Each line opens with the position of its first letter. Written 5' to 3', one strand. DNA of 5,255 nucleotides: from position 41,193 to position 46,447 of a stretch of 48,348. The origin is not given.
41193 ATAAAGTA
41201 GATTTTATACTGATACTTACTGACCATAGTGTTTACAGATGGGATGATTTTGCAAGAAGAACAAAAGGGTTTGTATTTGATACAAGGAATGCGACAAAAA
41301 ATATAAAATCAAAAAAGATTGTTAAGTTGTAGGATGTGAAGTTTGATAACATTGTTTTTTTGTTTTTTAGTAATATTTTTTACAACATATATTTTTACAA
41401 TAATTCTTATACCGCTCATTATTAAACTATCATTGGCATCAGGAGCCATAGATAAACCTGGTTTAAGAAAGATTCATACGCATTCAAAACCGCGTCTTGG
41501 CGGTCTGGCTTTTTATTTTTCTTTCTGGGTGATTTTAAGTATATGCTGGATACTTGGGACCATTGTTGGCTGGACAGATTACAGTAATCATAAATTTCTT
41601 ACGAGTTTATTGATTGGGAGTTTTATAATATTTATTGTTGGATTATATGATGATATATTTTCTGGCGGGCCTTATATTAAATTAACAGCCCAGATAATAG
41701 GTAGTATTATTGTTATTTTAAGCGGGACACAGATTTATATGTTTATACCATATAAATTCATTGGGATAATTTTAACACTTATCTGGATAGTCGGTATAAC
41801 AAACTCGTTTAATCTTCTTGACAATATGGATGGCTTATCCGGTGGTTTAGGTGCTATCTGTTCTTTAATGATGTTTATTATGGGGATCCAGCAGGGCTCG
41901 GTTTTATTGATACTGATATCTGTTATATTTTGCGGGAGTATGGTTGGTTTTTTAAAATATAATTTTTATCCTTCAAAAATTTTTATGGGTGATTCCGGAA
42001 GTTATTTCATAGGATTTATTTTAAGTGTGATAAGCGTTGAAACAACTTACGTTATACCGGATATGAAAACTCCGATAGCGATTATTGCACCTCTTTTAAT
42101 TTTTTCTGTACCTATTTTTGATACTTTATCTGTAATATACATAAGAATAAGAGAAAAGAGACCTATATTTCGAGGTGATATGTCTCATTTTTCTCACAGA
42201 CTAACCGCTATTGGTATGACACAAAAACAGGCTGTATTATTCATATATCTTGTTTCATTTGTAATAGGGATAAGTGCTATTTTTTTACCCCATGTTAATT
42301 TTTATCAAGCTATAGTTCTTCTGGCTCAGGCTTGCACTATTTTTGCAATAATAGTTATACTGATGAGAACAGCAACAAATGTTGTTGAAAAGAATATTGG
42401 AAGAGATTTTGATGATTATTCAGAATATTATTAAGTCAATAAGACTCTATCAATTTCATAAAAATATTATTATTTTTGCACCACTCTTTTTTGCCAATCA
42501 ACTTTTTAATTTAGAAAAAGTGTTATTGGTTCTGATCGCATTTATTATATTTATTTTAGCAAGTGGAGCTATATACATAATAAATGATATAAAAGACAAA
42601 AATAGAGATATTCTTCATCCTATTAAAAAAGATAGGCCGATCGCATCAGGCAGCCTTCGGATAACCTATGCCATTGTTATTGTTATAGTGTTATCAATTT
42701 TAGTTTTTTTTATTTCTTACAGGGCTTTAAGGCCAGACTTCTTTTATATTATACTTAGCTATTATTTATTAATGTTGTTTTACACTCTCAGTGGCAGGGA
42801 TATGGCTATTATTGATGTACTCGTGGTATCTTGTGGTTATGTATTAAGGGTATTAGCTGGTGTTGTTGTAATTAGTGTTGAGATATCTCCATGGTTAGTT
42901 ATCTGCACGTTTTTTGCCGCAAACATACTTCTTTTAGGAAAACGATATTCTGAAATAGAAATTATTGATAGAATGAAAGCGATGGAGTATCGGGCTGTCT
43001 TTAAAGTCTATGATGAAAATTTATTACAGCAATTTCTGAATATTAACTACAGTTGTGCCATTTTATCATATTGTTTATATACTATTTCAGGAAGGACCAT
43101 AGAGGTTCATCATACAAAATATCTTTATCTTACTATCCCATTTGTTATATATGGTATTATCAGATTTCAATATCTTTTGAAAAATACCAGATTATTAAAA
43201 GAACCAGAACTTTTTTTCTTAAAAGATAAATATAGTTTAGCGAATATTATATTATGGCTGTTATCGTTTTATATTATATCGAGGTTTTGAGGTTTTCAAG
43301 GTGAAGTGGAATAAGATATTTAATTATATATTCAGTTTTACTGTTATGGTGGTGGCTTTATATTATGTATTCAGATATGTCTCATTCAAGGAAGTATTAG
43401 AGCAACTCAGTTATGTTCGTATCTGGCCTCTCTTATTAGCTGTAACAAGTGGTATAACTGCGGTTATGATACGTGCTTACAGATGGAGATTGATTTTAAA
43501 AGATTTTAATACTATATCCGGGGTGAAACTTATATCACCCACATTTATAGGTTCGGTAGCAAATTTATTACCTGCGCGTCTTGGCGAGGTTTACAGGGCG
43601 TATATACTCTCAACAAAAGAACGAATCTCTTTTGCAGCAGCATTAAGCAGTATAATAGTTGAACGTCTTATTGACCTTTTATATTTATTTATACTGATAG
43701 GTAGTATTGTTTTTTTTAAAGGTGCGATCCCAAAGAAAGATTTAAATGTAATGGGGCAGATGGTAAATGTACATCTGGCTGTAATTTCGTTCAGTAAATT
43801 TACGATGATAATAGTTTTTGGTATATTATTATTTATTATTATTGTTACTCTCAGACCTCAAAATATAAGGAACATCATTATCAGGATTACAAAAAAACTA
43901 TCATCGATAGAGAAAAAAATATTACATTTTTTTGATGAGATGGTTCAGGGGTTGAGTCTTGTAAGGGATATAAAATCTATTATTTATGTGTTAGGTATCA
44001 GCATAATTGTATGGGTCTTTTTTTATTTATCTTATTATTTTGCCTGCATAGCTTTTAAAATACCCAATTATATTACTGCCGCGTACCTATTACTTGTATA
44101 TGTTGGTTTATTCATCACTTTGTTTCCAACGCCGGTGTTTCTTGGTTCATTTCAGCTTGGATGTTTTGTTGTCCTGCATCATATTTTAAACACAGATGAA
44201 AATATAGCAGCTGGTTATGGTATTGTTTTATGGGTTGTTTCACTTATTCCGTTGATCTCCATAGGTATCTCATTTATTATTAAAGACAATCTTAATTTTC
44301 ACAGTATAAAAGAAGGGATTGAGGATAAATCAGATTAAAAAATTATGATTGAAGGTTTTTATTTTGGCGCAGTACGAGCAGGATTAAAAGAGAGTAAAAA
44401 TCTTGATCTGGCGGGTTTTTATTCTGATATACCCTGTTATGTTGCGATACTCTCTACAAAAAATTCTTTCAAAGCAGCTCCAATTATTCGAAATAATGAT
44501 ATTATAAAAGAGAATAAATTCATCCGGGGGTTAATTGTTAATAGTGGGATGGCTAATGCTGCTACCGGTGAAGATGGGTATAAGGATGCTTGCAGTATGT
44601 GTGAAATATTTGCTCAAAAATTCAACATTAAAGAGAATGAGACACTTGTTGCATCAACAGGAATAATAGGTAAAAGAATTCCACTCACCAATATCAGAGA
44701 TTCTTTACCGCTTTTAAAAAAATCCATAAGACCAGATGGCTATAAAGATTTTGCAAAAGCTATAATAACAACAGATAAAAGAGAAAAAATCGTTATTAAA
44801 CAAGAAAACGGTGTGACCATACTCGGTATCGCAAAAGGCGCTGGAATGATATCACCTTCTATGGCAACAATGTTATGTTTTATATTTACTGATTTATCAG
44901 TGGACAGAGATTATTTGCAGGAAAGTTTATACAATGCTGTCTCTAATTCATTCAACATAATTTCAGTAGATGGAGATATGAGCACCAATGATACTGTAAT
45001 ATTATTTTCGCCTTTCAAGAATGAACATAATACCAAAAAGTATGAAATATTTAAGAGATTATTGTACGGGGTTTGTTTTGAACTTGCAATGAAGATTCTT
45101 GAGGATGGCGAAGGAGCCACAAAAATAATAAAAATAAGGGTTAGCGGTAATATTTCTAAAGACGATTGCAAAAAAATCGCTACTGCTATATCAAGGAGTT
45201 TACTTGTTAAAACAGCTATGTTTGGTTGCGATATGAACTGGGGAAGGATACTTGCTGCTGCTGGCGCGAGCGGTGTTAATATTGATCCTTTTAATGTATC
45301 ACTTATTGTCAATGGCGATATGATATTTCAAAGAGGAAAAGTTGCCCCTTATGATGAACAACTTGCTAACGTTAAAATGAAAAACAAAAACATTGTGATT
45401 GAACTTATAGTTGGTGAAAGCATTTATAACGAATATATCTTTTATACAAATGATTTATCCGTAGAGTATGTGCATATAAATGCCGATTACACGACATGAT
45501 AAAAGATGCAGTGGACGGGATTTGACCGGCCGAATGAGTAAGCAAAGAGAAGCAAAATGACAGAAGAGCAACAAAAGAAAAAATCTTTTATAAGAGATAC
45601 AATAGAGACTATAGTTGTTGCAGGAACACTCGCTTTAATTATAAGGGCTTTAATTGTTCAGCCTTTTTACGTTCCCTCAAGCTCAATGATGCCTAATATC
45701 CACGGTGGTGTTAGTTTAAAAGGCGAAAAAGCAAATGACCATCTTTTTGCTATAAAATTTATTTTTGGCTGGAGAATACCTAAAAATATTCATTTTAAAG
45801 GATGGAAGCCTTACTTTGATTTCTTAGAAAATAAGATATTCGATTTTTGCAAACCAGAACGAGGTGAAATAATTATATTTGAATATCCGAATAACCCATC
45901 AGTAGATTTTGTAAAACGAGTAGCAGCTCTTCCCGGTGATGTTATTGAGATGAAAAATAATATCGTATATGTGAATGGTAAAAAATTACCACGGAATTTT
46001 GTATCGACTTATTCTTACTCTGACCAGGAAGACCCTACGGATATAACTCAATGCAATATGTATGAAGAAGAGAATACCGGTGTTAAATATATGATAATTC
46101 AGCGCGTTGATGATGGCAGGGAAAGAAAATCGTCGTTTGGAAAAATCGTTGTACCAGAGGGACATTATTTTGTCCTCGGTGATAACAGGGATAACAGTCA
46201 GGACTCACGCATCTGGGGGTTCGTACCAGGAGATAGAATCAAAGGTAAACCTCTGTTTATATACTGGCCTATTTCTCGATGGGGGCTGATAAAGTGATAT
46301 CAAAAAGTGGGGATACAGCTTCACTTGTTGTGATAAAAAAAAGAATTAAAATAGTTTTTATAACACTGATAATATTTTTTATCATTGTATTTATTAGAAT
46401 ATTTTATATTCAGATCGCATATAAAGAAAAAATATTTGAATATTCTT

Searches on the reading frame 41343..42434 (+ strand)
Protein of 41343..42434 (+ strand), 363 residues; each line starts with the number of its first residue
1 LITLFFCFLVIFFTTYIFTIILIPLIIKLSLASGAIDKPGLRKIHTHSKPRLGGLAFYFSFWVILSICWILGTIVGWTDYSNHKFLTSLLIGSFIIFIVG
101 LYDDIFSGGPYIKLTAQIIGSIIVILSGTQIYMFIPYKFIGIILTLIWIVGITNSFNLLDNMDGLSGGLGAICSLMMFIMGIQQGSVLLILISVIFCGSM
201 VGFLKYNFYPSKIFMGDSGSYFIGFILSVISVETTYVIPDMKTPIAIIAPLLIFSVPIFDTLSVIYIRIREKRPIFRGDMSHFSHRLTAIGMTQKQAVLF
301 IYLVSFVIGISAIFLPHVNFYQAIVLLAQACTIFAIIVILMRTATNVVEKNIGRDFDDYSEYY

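Call 11: search_protein_families(library=pfam, proteins=[window:41343-42434:+])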
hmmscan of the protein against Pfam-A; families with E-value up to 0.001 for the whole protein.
window:41343-42434:+ (363 aa): 1 family
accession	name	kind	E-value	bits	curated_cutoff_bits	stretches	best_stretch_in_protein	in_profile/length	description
PF00953.26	Glycos_transf_4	-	3.1e-34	118.7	27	1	87-233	2-158/160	Glycosyl transferase family 4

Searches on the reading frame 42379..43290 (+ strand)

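Call 58: search_protein_families(library=pfam, proteins=[window:42379-43290:+], max_evalue=0.01)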
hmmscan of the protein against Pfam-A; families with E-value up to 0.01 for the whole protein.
window:42379-43290:+ (303 aa): 1 family
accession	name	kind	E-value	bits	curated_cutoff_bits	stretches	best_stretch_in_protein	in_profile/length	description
PF01040.23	UbiA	-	9.7e-21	74.6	34.2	1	36-280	9-246/250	UbiA prenyltransferase family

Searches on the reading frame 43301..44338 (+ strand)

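Call 58: search_protein_families(library=pfam, proteins=[window:43301-44338:+], max_evalue=0.01)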
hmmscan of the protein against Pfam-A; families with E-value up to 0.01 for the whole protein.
window:43301-44338:+ (345 aa): 1 family
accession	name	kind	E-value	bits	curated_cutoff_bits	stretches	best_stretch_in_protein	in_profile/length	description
PF03706.18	LPG_synthase_TM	-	8.1e-37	127.7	33.4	1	10-318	2-298/302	Lysylphosphatidylglycerol synthase TM region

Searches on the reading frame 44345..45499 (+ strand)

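Call 58: search_protein_families(library=pfam, proteins=[window:44345-45499:+], max_evalue=0.01)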
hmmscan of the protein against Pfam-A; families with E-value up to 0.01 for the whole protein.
window:44345-45499:+ (384 aa): 1 family
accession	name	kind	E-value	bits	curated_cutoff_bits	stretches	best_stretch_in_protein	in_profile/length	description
PF01960.23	ArgJ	-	5.5e-126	420.7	32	1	8-384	3-377/377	ArgJ family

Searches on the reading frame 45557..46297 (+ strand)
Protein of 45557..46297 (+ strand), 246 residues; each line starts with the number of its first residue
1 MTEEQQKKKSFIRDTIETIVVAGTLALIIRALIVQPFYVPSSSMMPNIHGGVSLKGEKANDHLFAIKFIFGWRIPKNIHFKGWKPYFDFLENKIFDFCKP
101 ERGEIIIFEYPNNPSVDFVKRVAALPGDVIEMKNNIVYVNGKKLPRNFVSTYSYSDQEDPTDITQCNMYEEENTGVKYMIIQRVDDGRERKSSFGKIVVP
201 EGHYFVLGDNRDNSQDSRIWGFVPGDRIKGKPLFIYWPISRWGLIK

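Call 58: search_protein_families(library=pfam, proteins=[window:45557-46297:+], max_evalue=0.01)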
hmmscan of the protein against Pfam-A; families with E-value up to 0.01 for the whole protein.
window:45557-46297:+ (246 aa): 2 families
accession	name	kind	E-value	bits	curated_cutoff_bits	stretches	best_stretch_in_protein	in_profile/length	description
PF10502.14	Peptidase_S26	-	1.9e-46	158.5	22.9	1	13-237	2-168/168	Signal peptidase, peptidase S26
PF14526.11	Cass2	-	0.0014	19.2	27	1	146-207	33-96/150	Integron-associated effector binding protein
